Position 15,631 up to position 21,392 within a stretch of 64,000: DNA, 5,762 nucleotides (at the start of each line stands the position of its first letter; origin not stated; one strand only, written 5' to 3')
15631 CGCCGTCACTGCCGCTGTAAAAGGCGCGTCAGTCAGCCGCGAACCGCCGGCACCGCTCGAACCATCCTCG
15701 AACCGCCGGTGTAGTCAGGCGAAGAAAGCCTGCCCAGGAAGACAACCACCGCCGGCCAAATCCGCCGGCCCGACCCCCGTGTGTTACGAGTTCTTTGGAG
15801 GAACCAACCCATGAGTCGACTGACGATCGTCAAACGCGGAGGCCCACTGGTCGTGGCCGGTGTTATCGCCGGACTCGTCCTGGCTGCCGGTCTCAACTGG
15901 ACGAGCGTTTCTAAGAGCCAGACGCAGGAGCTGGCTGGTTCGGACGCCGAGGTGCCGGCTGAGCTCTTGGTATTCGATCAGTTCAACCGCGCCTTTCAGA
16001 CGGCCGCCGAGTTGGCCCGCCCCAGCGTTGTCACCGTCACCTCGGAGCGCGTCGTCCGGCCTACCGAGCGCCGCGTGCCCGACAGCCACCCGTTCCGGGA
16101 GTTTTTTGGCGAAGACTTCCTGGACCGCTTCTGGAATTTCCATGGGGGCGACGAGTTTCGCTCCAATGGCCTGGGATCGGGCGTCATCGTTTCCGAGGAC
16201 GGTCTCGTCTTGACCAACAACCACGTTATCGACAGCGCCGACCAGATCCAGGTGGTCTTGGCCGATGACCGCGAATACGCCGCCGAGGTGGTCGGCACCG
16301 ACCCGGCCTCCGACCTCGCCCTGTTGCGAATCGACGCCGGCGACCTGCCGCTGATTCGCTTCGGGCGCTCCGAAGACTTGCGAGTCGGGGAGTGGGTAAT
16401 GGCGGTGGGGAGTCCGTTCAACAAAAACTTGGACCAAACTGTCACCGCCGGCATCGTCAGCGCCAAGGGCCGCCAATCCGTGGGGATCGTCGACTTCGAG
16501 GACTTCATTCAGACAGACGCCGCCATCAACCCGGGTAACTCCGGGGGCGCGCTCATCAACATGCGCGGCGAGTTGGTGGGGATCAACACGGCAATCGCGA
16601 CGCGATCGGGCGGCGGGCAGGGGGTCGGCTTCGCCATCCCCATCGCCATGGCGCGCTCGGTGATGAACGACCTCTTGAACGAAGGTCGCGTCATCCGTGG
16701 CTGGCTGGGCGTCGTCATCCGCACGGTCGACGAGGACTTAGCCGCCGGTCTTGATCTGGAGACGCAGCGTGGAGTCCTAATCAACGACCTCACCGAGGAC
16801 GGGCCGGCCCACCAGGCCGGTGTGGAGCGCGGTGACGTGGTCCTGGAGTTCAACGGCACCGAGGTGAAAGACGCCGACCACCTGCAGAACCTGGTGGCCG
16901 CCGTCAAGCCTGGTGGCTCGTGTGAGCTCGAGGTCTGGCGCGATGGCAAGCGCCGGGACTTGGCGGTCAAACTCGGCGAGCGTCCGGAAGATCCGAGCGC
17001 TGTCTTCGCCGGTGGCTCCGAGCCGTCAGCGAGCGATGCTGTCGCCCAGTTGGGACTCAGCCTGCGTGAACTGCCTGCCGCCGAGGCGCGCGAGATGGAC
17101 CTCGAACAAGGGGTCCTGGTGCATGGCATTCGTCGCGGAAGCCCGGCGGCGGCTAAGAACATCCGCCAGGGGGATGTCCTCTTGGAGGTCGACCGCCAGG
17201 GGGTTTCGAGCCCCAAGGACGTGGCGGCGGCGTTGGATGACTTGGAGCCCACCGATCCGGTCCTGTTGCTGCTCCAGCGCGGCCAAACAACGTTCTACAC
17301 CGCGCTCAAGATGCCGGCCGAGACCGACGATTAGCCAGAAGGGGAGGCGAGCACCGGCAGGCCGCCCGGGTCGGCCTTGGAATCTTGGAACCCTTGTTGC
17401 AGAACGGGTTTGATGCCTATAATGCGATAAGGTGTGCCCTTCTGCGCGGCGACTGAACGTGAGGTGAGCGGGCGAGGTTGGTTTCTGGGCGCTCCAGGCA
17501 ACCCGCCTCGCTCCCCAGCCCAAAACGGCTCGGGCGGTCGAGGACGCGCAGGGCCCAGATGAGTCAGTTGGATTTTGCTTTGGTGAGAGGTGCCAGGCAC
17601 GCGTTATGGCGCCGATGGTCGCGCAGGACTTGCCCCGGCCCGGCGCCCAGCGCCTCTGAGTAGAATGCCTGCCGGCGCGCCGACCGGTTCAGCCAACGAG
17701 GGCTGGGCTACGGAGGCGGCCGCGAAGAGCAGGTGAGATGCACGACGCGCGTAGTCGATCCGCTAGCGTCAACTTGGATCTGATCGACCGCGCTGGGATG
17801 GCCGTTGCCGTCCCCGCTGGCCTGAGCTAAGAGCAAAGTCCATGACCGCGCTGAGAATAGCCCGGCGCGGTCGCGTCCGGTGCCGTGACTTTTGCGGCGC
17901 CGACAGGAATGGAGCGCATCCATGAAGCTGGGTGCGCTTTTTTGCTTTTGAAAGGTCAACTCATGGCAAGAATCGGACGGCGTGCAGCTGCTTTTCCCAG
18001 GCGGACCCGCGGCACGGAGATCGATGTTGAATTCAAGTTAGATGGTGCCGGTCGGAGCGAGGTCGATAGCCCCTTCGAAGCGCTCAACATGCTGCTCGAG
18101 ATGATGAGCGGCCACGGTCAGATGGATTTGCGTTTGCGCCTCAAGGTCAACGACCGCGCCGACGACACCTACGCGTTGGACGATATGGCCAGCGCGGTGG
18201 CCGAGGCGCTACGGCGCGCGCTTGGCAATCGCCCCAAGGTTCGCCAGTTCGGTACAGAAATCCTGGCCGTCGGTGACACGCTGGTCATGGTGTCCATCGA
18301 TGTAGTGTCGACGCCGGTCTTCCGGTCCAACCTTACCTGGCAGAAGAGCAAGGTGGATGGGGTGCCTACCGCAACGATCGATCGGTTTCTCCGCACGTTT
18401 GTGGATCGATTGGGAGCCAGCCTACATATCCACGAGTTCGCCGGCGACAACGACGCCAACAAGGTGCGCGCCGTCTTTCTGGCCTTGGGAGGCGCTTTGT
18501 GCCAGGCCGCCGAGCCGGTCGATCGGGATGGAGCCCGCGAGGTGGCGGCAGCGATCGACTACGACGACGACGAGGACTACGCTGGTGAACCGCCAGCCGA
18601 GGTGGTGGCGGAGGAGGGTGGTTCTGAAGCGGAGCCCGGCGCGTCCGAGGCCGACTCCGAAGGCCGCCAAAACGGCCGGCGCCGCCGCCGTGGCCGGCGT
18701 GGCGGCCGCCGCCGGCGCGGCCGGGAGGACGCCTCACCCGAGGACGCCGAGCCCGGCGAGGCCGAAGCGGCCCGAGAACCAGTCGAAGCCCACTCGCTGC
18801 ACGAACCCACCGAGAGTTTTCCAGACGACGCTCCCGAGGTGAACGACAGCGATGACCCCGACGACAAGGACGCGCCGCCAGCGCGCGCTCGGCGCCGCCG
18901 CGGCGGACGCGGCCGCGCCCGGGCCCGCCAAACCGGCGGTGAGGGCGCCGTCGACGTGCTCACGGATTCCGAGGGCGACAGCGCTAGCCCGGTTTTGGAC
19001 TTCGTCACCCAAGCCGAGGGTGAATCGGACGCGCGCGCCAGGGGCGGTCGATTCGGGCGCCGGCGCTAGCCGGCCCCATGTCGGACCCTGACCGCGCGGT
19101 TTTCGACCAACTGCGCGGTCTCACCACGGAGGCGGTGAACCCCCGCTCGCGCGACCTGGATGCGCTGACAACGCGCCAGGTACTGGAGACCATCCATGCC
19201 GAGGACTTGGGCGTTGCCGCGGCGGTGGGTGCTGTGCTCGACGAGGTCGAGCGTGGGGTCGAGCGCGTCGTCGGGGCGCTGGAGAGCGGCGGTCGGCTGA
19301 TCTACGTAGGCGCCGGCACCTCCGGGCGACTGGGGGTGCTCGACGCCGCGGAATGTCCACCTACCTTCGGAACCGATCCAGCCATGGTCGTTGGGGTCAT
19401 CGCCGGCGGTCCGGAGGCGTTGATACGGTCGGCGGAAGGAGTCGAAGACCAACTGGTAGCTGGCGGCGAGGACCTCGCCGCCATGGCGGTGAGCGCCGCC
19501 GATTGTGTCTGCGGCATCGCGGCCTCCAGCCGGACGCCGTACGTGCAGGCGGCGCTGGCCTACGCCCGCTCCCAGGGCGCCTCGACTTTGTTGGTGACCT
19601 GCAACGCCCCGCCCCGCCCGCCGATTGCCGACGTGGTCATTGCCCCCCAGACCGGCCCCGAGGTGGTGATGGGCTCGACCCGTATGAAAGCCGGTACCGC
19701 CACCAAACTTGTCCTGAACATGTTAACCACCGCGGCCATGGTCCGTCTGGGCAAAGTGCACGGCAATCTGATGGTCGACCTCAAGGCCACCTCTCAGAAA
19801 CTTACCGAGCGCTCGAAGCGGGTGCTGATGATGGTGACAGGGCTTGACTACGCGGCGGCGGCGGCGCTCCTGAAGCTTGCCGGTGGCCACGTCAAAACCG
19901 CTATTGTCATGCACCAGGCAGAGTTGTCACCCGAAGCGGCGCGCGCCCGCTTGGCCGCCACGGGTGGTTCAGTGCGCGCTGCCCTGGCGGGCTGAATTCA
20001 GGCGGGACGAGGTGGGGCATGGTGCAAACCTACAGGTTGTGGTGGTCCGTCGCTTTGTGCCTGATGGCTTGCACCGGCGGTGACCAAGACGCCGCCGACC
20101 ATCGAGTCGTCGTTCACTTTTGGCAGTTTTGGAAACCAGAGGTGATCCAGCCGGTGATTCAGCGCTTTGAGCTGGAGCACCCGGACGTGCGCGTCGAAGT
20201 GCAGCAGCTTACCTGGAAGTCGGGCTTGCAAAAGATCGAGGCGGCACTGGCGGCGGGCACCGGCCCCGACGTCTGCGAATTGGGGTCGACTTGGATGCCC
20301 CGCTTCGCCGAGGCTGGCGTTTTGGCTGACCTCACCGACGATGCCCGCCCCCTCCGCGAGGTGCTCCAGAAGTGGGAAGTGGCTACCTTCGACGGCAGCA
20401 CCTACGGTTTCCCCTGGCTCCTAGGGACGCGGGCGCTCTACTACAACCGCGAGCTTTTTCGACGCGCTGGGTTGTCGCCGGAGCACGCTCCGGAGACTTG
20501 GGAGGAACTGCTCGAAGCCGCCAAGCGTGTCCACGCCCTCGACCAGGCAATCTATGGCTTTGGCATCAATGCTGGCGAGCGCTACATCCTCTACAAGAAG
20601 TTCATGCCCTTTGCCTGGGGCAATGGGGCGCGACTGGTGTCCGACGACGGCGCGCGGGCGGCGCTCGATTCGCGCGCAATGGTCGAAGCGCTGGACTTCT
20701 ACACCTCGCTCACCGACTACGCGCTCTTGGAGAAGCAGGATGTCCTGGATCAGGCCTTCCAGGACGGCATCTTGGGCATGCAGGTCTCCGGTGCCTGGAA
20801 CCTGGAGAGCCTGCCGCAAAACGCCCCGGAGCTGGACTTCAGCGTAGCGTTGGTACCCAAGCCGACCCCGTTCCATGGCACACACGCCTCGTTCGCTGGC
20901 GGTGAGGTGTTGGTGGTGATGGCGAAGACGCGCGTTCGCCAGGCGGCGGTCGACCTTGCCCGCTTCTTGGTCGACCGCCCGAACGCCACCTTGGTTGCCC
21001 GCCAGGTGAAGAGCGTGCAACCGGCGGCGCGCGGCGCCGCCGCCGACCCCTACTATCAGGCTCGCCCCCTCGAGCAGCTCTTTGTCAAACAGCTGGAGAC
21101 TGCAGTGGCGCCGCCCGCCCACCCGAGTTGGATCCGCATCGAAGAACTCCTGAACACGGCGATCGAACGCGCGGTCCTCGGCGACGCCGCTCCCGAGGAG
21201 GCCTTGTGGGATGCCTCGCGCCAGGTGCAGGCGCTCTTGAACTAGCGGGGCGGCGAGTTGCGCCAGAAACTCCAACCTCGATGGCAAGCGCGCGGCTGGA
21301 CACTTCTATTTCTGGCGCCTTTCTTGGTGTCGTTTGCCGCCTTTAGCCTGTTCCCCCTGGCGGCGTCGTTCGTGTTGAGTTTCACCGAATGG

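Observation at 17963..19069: Pseudo-HisB with an RNase E/Rho-like Arg-rich disordered tail directly behind the candidate RNA: possible new ribonucleoprotein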

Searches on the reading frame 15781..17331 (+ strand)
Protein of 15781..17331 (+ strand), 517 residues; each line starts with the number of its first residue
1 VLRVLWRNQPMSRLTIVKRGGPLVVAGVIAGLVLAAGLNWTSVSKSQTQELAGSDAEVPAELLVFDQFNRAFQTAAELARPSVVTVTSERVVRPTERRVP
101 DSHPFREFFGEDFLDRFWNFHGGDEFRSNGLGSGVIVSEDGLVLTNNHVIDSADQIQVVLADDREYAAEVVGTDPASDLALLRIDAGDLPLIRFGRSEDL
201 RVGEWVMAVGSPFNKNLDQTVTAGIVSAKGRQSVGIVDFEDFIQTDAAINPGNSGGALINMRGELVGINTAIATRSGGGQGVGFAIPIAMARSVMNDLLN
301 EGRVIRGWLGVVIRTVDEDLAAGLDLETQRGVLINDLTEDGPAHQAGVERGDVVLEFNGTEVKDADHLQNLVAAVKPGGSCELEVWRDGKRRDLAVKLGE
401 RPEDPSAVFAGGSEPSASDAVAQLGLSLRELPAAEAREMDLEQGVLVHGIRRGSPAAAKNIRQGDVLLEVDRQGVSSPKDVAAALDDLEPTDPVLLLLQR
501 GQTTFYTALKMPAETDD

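Call 77: search_protein_families(library=ncbifam, proteins=[window:15781-17331:+], max_evalue=0.00001)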
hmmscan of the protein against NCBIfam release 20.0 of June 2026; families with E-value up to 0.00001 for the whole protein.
window:15781-17331:+ (517 aa): 17 families
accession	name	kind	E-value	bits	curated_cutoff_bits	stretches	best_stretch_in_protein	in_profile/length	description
TIGR02037.1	degP_htrA_DO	subfamily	1.2e-143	479.2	416.2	1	72-508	3-433/434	Do family serine endopeptidase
NF041521.1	HhoA_HhoB_HtrA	equivalog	2.3e-99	332.9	450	2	75-400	6-333/335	HhoA/HhoB/HtrA family serine endopeptidase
TIGR02038.1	protease_degS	equivalog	3.3e-92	309.3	422.95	1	128-402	76-350/351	outer membrane-stress sensor serine endopeptidase DegS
NF007526.1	PRK10139.1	equivalog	1.3e-88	297.8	756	1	74-509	44-455/456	serine endoprotease DegQ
NF008147.1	PRK10898.1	equivalog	9.3e-86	288.1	408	1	125-401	73-350/352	outer membrane-stress sensor serine endopeptidase DegS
NF008189.1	PRK10942.1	equivalog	1.2e-83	281.2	720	1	127-507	110-474/477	serine endoprotease DegP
NF047968.1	SerProtHtrA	equivalog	2.4e-77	260.7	470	2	125-398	82-357/357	serine protease HtrA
NF040960.1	MamE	equivalog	9.9e-67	225.9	800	3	70-300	71-295/659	magnetosome formation protease MamE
NF050055.1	SerProtHtrAMycob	equivalog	3.6e-57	194.4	800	1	131-397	228-497/502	serine protease HtrA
NF053637.1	SerProtHtrAspr2045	equivalog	1.1e-51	176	650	1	130-401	103-389/394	serine protease HtrA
NF040961.1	MamO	equivalog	8.4e-23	80.6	800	1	126-299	94-268/648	magnetosome protein MamO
NF033740.0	MarP_fam_protase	equivalog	2e-20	73.2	250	1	131-297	212-376/390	MarP family serine protease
NF041199.1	trx7_PDZ_seleno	equivalog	5.4e-16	58.5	300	2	323-400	196-274/390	Trx7/PDZ domain-containing (seleno)protein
TIGR02860.1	spore_IV_B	equivalog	3.8e-10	39.3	305.25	0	340-392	123-174/402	SpoIVB peptidase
TIGR00225.1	prc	subfamily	3e-07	29.8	218.6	0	329-398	61-131/335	C-terminal processing peptidase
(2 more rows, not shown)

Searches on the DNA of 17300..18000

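Call 18: search_rna_families(source=window, start=17300, end=18000, threshold=evalue, max_evalue=5, show_alignments=2)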
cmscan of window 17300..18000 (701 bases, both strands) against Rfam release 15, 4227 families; matches with E-value up to 5: 5.
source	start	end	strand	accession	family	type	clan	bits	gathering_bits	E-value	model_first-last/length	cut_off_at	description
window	17535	17626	+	RF00492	SCARNA17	Gene; snRNA; snoRNA; scaRNA;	-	19.2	75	0.47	1-144/144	no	small Cajal body-specific RNA 17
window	17464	17518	+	RF03924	mir-1228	Gene; miRNA;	-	18.9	88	2.4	1-73/73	no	mir-1228 microRNA precursor family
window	17468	17516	+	RF03196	mir-6790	Gene; miRNA;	-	17.9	78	1.1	1-63/63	no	mir-6790 microRNA precursor family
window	17664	17737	+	RF00970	mir-648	Gene; miRNA;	-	17.2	84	1.5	1-84/84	no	mir-648 microRNA precursor family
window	17825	17939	-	RF00411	SNORA9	Gene; snRNA; snoRNA; HACA-box;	CL00027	15.8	85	1.3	1-133/133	no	Small nucleolar RNA SNORA9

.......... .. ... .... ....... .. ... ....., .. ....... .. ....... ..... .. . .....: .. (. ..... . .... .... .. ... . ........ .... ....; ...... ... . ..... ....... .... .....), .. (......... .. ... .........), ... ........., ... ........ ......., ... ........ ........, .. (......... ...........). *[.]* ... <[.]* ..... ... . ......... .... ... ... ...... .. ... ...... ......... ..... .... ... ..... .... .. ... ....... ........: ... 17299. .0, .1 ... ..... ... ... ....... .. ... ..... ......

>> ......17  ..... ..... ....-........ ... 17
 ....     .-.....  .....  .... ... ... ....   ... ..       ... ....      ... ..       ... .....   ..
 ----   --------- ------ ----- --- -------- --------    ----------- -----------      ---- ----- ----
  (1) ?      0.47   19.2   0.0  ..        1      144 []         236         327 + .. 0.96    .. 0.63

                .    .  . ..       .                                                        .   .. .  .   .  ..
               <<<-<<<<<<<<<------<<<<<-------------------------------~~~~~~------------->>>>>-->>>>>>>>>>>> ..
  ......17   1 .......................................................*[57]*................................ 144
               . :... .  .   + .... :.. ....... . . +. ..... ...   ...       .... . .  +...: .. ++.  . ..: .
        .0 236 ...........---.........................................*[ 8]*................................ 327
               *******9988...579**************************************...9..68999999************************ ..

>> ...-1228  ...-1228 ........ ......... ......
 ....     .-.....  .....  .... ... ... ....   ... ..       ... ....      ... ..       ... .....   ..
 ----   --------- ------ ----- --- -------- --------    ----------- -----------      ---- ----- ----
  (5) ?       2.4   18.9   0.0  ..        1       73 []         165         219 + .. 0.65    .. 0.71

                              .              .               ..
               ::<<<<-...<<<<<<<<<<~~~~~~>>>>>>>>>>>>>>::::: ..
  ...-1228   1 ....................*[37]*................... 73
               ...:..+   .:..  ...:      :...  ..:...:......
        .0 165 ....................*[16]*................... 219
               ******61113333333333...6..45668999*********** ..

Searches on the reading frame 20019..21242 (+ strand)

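Call 77: search_protein_families(library=ncbifam, proteins=[window:20019-21242:+], max_evalue=0.00001)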
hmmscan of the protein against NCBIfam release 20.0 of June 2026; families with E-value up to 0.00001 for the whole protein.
window:20019-21242:+ (408 aa): 5 families
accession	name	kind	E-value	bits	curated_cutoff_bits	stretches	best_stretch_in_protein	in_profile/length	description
NF053763.1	ABCarbgalBndGanS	equivalog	1.1e-17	64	700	1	34-405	44-413/420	galactooligosaccharide ABC transporter substrate-binding protein GanS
NF007011.0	PRK09474.1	equivalog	3.8e-14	52.3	291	1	56-403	58-394/396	maltose/maltodextrin ABC transporter substrate-binding protein MalE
NF008211.0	PRK10974.1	equivalog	2.5e-10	39.5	411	1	32-317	29-330/439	sn-glycerol-3-phosphate ABC transporter substrate-binding protein UgpB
TIGR03850.1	bind_CPR_0540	equivalog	4e-08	32.3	299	0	14-336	16-363/437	carbohydrate ABC transporter substrate-binding protein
TIGR03851.1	chitin_NgcE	equivalog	1.3e-07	30.9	399.65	1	119-333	144-367/450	N-acetylglucosamine/diacetylchitobiose ABC transporter substrate-binding protein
